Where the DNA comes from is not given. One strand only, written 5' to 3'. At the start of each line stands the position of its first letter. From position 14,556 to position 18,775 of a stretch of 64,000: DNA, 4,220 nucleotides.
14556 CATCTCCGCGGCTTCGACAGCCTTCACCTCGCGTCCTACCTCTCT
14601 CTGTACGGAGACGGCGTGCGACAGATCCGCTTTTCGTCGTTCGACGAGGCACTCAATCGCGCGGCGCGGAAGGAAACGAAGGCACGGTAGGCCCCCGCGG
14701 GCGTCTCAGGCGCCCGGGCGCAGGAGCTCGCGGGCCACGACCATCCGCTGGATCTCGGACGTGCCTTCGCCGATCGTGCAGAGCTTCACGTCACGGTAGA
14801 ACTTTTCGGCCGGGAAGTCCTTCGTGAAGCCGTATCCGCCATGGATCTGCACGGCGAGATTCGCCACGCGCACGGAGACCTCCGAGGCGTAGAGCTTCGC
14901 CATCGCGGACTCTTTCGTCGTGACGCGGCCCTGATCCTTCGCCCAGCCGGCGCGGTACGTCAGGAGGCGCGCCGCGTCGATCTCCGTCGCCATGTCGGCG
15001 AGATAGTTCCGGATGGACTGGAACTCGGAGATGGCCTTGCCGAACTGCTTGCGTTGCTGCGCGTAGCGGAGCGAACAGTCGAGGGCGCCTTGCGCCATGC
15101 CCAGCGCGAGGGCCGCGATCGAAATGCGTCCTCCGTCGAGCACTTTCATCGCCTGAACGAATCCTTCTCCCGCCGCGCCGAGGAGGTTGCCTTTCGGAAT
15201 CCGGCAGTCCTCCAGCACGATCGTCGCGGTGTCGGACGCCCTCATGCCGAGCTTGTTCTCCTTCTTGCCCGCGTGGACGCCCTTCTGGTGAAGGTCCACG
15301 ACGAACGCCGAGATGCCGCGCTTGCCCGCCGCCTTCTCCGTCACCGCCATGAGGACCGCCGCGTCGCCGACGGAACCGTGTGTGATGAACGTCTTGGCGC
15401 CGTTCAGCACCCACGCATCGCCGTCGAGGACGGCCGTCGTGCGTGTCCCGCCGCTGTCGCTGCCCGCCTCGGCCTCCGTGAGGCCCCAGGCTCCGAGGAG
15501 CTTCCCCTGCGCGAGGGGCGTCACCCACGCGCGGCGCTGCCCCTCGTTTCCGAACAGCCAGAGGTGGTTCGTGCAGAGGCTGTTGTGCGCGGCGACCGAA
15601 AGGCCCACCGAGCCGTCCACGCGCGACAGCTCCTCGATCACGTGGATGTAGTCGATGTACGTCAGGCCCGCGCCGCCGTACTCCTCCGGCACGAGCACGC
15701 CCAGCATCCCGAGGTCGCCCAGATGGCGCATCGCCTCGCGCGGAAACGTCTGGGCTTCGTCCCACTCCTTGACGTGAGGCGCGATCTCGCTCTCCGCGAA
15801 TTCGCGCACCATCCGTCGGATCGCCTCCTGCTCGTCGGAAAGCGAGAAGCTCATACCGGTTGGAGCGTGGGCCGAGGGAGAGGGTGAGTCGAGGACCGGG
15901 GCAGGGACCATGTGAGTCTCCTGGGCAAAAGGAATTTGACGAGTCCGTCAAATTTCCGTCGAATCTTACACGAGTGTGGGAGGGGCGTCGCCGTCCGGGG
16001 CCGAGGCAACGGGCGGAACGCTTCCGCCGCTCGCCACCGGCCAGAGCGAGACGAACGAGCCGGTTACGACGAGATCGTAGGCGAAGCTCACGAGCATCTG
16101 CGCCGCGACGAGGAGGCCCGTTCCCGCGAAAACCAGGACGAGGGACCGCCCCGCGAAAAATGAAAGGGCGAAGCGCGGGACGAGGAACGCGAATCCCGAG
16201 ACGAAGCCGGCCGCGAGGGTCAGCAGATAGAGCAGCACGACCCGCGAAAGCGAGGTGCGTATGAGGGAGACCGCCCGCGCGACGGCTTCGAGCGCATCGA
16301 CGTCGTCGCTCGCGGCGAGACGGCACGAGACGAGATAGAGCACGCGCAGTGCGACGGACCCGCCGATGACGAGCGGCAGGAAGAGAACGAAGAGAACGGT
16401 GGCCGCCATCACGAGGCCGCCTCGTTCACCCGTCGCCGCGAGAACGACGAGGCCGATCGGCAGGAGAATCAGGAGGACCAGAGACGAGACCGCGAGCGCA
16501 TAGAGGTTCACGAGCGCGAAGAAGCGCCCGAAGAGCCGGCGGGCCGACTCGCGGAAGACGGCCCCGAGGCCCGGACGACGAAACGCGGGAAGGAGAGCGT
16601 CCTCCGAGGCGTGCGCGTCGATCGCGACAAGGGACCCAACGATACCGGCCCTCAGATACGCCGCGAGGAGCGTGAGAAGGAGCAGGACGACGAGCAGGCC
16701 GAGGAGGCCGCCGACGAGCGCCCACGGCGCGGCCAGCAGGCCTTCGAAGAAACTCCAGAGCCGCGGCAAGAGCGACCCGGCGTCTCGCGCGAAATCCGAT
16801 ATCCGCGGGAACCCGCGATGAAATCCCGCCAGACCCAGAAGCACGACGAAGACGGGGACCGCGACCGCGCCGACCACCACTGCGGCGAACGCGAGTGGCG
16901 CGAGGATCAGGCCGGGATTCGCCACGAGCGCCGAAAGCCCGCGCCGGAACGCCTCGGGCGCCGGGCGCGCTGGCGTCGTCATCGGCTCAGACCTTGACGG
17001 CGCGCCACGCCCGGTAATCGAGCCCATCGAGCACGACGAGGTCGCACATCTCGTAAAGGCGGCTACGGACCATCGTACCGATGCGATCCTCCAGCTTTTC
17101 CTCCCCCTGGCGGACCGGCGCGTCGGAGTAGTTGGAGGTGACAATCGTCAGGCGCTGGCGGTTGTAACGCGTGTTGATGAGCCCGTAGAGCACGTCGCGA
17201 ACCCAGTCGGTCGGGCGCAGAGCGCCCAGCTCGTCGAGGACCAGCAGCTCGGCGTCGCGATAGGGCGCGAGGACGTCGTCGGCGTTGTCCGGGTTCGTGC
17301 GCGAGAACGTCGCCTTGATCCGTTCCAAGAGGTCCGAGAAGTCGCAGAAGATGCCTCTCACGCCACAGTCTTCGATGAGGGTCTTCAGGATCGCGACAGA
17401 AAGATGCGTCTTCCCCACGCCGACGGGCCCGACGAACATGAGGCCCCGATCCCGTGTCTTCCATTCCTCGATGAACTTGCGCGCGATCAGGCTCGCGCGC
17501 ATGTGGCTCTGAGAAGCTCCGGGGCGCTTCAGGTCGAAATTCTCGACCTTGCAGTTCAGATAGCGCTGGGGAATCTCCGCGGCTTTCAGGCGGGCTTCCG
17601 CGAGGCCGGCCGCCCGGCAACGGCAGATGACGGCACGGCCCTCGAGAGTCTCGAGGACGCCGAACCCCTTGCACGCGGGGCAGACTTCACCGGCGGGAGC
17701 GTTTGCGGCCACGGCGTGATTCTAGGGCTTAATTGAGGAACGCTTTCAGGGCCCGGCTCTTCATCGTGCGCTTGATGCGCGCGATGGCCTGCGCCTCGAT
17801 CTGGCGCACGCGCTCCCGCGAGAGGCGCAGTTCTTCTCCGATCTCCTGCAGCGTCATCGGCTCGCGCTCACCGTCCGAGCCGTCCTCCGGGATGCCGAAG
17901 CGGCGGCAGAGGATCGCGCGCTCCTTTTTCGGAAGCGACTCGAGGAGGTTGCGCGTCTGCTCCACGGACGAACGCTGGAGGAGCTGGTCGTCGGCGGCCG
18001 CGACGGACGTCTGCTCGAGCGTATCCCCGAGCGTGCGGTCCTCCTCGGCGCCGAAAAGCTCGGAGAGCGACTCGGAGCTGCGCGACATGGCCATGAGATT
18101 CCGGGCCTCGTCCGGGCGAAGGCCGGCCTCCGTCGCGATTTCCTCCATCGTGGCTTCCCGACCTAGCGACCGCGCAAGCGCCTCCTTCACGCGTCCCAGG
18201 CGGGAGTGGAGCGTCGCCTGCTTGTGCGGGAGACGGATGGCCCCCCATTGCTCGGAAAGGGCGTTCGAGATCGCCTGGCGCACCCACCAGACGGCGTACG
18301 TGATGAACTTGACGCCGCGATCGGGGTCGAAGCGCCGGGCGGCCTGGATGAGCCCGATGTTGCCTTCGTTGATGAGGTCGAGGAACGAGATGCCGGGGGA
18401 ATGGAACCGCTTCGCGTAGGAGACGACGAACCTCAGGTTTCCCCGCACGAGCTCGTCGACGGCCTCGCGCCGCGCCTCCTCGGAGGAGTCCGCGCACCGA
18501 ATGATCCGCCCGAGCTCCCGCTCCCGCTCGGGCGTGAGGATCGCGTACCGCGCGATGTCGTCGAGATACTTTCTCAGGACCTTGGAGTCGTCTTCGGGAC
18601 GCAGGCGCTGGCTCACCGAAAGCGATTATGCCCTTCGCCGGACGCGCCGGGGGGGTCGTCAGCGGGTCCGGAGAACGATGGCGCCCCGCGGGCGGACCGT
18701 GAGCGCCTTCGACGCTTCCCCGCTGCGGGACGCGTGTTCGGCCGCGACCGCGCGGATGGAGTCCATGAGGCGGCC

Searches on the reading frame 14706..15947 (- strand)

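Call 59: search_protein_families(library=pfam, proteins=[window:14706-15947:-], max_evalue=0.001)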
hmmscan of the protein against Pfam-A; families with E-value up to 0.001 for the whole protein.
window:14706-15947:- (413 aa): 4 families
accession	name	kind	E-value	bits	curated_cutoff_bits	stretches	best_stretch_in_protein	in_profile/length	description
PF00441.29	Acyl-CoA_dh_1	-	8.1e-54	182.3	22.4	1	260-409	1-150/150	Acyl-CoA dehydrogenase, C-terminal domain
PF02771.21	Acyl-CoA_dh_N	-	8.9e-41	139.2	22.9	1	37-149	1-113/113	Acyl-CoA dehydrogenase, N-terminal domain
PF08028.16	Acyl-CoA_dh_2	-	1.7e-23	83.8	22.7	1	276-392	2-128/134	Acyl-CoA dehydrogenase, C-terminal domain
PF02770.24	Acyl-CoA_dh_M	-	1.1e-21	77.3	33.3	1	154-248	2-97/97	Acyl-CoA dehydrogenase, middle domain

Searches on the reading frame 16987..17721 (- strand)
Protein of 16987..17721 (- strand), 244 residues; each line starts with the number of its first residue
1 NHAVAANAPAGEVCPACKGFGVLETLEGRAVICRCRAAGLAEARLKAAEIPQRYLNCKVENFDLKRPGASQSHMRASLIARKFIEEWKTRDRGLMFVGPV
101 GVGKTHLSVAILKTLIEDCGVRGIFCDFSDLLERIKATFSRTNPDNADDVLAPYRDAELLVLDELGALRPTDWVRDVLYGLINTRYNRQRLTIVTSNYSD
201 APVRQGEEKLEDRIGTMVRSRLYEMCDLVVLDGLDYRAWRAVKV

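Call 59: search_protein_families(library=pfam, proteins=[window:16987-17721:-], max_evalue=0.001)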
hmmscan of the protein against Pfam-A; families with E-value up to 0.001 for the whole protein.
window:16987-17721:- (244 aa): 5 families
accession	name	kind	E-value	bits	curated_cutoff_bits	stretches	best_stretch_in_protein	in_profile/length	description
PF01695.23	IstB_IS21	-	2.7e-15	57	24.1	1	42-237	50-231/238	IstB-like ATP binding protein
PF03969.22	AFG1_ATPase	-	1.4e-06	28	27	1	70-238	38-205/361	AFG1-like ATPase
PF00308.24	Bac_DnaA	-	4e-06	27.6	23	1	76-215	19-156/162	Bacterial DnaA ATPAse domain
PF04851.21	ResIII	-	2.3e-05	24.8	22.5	1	80-148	12-82/164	Type III restriction enzyme, res subunit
PF00004.35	AAA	-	0.00018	22.4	21.2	1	94-201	1-113/131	ATPase family associated with various cellular activities (AAA)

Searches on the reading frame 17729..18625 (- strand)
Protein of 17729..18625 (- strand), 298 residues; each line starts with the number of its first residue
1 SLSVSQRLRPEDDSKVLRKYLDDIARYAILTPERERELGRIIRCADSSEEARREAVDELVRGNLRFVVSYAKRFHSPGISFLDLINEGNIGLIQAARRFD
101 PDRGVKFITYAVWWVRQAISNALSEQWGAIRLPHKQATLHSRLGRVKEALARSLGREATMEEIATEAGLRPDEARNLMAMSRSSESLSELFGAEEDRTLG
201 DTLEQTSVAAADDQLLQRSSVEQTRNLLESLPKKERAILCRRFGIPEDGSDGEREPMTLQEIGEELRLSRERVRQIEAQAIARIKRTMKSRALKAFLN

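Call 59: search_protein_families(library=pfam, proteins=[window:17729-18625:-], max_evalue=0.001)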
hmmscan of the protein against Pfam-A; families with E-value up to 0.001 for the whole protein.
window:17729-18625:- (298 aa): 4 families
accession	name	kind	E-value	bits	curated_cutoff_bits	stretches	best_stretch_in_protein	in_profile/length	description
PF04542.20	Sigma70_r2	-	4.9e-20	71.5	24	1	59-127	1-69/71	Sigma-70 region 2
PF04545.22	Sigma70_r4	-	1.2e-16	60.3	24.1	1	227-285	1-49/50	Sigma-70, region 4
PF04539.22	Sigma70_r3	-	2e-14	53.9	25.3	1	142-213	5-76/78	Sigma-70 region 3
PF00140.25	Sigma70_r1_2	-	1.6e-05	25.2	22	1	17-43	3-29/34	Sigma-70 factor, region 1.2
